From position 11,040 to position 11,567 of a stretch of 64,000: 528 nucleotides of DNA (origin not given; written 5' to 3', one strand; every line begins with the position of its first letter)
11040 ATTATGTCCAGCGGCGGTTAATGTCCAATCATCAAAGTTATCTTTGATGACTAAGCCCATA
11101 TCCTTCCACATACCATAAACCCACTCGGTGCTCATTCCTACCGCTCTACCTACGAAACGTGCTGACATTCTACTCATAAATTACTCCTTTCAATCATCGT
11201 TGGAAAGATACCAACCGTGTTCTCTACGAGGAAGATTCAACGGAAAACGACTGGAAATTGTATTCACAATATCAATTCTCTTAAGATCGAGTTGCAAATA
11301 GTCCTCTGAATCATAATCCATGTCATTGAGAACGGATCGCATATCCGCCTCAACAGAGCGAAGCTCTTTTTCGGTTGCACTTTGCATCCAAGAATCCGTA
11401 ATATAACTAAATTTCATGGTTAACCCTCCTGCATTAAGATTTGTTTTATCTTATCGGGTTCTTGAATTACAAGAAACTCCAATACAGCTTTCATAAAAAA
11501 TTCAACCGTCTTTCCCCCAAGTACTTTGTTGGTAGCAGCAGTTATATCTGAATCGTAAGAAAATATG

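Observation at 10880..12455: Low-GC three-gene cassette: MerR-like regulator with novel 200-aa C-domain plus two small proteins, next to the element junction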

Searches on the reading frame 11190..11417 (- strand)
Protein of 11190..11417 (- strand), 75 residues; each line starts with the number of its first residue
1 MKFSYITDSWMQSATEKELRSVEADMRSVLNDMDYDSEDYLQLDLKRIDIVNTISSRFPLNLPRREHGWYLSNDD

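Call 5: search_protein_families(library=pfam, proteins=[window:11190-11417:-], max_evalue=0.1)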
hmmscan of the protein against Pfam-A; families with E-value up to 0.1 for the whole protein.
window:11190-11417:- (75 aa): 0 families

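Call 6: search_protein_families(library=phrogs, proteins=[window:11190-11417:-], max_evalue=0.1)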
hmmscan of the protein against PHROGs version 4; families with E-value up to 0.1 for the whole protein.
window:11190-11417:- (75 aa): 1 family
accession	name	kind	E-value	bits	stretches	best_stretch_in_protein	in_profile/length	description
phrog_24927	-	unknown function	0.041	14.3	1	17-74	126-183/257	-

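Call 7: search_protein_families(library=padloc, proteins=[window:11190-11417:-], max_evalue=0.1)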
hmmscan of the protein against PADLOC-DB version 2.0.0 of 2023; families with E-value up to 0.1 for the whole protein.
window:11190-11417:- (75 aa): 0 families

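Call 8: search_protein_families(library=ncbifam, proteins=[window:11190-11417:-], max_evalue=0.1)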
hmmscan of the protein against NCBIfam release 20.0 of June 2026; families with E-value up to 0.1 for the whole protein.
window:11190-11417:- (75 aa): 0 families

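Call 29: find_homologous_proteins(query=window:11190-11417:-, max_evalue=0.01)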
Query window:11190-11417:- (75 aa): 74 proteins with E <= 0.01 among 74 candidates.
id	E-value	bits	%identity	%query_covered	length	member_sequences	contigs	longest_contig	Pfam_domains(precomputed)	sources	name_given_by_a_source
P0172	9.2e-43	160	100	100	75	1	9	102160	-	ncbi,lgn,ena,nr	ncbi:MAG: hypothetical protein J6K63_00870 [Clostridia bacterium]|nr:hypothetical protein [Clostridi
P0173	3.3e-33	130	76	100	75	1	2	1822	-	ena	-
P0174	4.3e-33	130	77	100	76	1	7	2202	-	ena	-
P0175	8.8e-33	129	77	100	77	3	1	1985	-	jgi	-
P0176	3.3e-32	127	77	99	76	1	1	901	-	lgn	-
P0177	3.8e-32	127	76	100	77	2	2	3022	-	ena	-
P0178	5.3e-32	126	76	100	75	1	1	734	-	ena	-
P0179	5.3e-31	123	73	100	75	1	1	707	-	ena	-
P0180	1.0e-30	122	73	100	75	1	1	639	-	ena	-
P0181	1.4e-30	122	73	100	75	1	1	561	-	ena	-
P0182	1.7e-30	122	76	99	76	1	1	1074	-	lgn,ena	-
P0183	2.3e-30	121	73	99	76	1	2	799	-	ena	-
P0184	2.8e-30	121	73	100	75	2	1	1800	-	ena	-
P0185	3.4e-30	121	71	100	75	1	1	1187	-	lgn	-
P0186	3.9e-30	120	73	100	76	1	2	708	-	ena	-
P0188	8.9e-30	119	72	99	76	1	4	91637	-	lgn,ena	-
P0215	6.2e-23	98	59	100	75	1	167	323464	-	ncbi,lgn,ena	-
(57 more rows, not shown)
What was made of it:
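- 11190..11417 (-): Gene B: 75 aa, acidic, with the invariant C-terminal motif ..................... 74 homolog clusters (call 29).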

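Call 31: find_encoding_contigs(protein=P0215, flank=6000, max_places=5)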
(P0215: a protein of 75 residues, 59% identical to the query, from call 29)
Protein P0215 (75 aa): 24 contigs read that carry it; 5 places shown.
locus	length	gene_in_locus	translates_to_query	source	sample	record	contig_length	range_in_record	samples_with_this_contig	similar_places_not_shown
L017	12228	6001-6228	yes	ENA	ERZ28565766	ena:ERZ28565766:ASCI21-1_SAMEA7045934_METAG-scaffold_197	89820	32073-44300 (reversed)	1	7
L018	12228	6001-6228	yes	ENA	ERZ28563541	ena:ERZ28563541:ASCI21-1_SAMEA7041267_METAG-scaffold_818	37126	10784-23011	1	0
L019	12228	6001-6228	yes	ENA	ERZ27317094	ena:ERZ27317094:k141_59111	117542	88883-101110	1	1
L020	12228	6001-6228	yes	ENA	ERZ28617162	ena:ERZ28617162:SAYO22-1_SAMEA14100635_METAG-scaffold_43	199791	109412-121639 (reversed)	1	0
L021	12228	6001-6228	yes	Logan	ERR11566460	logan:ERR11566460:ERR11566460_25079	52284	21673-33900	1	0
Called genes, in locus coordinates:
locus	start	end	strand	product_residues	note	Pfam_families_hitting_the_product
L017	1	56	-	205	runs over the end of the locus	-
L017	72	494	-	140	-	PF04883:HK97-gp10_like (weak)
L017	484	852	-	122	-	-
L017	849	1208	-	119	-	PF05521:Phage_HCP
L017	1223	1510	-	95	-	PF05135:Phage_connect_1, PF24163:HCP (faint)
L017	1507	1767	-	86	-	-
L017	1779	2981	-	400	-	PF05065:Phage_capsid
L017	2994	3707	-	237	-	PF00574:CLP_protease, PF01972:SDH_protease (weak)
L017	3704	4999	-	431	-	PF04860:Phage_portal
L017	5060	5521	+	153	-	PF13560:HTH_31 (weak), PF01381:HTH_3 (weak)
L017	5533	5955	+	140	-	-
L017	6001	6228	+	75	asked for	-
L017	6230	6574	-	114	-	PF01844:HNH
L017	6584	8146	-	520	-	PF03354:TerL_ATPase, PF20441:TerL_nuclease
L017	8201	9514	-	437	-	PF02195:ParB_N, PF01555:N6_N4_Mtase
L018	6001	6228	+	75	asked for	-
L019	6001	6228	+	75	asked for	-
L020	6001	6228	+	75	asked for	-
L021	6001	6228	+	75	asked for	-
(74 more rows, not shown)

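Call 46: find_encoding_contigs(protein=P0172, flank=5000, max_places=10)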
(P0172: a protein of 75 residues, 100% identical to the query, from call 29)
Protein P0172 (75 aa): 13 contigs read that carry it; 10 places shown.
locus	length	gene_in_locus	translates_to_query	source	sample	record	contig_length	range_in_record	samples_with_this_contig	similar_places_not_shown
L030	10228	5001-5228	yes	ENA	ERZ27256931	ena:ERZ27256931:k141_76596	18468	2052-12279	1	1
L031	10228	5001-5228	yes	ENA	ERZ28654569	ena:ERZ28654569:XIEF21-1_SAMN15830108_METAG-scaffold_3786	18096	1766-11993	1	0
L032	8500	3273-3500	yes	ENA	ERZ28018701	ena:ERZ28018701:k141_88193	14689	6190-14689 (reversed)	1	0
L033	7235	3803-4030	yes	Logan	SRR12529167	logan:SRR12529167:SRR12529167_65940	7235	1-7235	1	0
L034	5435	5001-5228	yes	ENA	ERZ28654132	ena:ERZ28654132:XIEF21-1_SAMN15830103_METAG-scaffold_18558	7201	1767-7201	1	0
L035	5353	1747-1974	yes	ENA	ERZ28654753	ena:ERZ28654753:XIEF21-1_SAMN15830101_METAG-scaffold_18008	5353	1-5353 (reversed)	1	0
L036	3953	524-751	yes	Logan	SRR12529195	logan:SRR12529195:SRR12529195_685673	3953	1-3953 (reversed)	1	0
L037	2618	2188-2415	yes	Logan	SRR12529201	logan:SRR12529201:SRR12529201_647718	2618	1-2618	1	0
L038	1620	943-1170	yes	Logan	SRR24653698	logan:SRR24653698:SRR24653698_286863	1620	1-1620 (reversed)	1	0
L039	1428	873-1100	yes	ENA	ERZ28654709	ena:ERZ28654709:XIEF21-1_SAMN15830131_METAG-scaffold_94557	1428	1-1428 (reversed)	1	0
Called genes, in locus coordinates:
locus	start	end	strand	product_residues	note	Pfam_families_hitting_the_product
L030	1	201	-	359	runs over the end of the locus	-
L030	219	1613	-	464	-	PF13421:Band_7_1, PF01145:Band_7 (weak)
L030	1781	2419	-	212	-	-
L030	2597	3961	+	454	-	PF03313:SDH_alpha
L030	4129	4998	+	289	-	-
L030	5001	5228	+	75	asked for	-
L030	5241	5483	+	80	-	-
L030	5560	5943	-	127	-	PF05067:Mn_catalase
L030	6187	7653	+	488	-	PF00239:Resolvase, PF07508:Recombinase, PF13408:Zn_ribbon_recom (weak)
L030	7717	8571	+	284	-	PF12541:DUF3737, PF13229:Beta_helix (faint)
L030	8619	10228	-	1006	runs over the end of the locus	PF22907:Ams1-like_1st (weak), PF03065:Glyco_hydro_57 (faint), PF01074:Glyco_hydro_38N, PF09261:Alpha-mann_mid, PF07748:Glyco_hydro_38C, PF17677:Glyco_hydro38C2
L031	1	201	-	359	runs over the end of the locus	-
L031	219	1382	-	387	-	PF13421:Band_7_1, PF01145:Band_7 (weak)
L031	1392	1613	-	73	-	-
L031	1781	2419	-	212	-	-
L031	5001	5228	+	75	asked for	-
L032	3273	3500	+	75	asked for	-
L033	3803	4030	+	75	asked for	-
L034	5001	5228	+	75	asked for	-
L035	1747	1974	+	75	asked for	-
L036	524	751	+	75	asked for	-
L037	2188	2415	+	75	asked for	-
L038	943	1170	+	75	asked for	-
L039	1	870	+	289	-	?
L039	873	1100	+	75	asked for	-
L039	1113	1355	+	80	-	-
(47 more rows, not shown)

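Call 62: search_protein_families(library=pfam, alignment_id=A3, max_evalue=0.05)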
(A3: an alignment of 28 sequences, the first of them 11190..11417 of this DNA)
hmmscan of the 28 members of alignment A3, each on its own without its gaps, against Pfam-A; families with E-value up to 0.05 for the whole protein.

A. member 1, window:11190-11417:- (75 aa): 0 families

B. families by the number of members that match (of 28 scanned): 4 families
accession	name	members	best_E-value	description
PF20787.2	SPP1_GP23-1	3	0.0049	SPP1 phage GP23.1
PF10095.14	DUF2333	3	0.0076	Uncharacterized protein conserved in bacteria (DUF2333)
PF12889.12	DUF3829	2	0.031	Protein of unknown function (DUF3829)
PF16111.11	DUF4829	1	0.043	Domain of unknown function (DUF4829)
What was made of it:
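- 11190..11417 (-): No Pfam family (calls 5, 62).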

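Call 64: find_related_loci(query=A3, collection=viral_contigs, flank=4000)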
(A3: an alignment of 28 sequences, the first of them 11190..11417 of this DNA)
Query A3 (75 aa) in viral_contigs; peptide patterns used: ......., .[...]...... (x = any residue, [..] = any of these).
180 stretches matched a pattern; 4 encode a relative of the query (tblastn E <= 1e-3); 4 distinct loci.
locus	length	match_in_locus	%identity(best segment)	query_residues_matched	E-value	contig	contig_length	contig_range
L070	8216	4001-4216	31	7-75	2e-6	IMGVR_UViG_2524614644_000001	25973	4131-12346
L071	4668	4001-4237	33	10-75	1e-5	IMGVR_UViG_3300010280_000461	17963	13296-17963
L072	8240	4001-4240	34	2-75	1e-5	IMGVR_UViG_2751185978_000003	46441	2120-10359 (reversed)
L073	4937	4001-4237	33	10-75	1e-5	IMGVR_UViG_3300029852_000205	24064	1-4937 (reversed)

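Call 76: find_encoding_contigs(protein=P0188, flank=5000, max_places=4)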
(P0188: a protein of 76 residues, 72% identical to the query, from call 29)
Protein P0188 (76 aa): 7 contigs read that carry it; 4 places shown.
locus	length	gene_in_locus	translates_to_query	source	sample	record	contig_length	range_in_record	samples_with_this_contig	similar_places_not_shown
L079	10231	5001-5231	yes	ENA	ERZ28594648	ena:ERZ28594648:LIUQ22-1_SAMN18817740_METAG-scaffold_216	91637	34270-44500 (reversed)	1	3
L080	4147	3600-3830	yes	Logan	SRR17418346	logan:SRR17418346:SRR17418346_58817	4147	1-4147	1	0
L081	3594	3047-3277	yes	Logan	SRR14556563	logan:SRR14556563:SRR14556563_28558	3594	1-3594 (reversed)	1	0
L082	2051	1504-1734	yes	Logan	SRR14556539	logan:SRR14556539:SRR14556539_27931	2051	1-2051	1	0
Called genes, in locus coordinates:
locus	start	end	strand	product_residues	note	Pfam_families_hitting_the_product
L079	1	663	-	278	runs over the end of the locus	PF12844:HTH_19, PF01381:HTH_3, PF13443:HTH_26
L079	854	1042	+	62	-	-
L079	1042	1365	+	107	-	PF12958:DUF3847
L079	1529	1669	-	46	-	-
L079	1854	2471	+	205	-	-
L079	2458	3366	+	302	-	PF08843:AbiEii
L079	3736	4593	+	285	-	PF13411:MerR_1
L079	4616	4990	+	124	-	-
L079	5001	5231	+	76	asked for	-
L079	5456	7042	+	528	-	PF03389:MobA_MobL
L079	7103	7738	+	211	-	PF01807:Zn_ribbon_DnaG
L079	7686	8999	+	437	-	PF05272:VapE-like_dom, PF19263:DUF5906 (weak)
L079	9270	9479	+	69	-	-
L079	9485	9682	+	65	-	PF09035:Tn916-Xis, PF12728:HTH_17 (weak)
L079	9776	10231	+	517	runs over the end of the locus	PF13289:SIR2_2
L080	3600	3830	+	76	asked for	-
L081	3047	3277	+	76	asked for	-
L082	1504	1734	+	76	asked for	-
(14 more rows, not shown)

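Call 81: search_protein_families(library=pfam, proteins=[L079:3736-4593:+, L079:4616-4990:+], max_evalue=0.01)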
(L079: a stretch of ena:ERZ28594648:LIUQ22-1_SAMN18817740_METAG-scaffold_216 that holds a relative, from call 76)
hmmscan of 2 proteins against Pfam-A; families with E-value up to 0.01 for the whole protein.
L079:3736-4593:+ (285 aa): 1 family
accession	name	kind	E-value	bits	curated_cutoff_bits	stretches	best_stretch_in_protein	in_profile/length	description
PF13411.12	MerR_1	-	7.7e-12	45.6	21.6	1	8-68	6-67/69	MerR HTH family regulatory protein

L079:4616-4990:+ (124 aa): 0 families

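Call 83: search_dna_similar(query=window:11190-11417:-, collection=phages, mode=protein, max_evalue=0.001, max_rows=10)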
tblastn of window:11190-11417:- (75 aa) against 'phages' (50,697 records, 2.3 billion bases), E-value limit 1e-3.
No match.
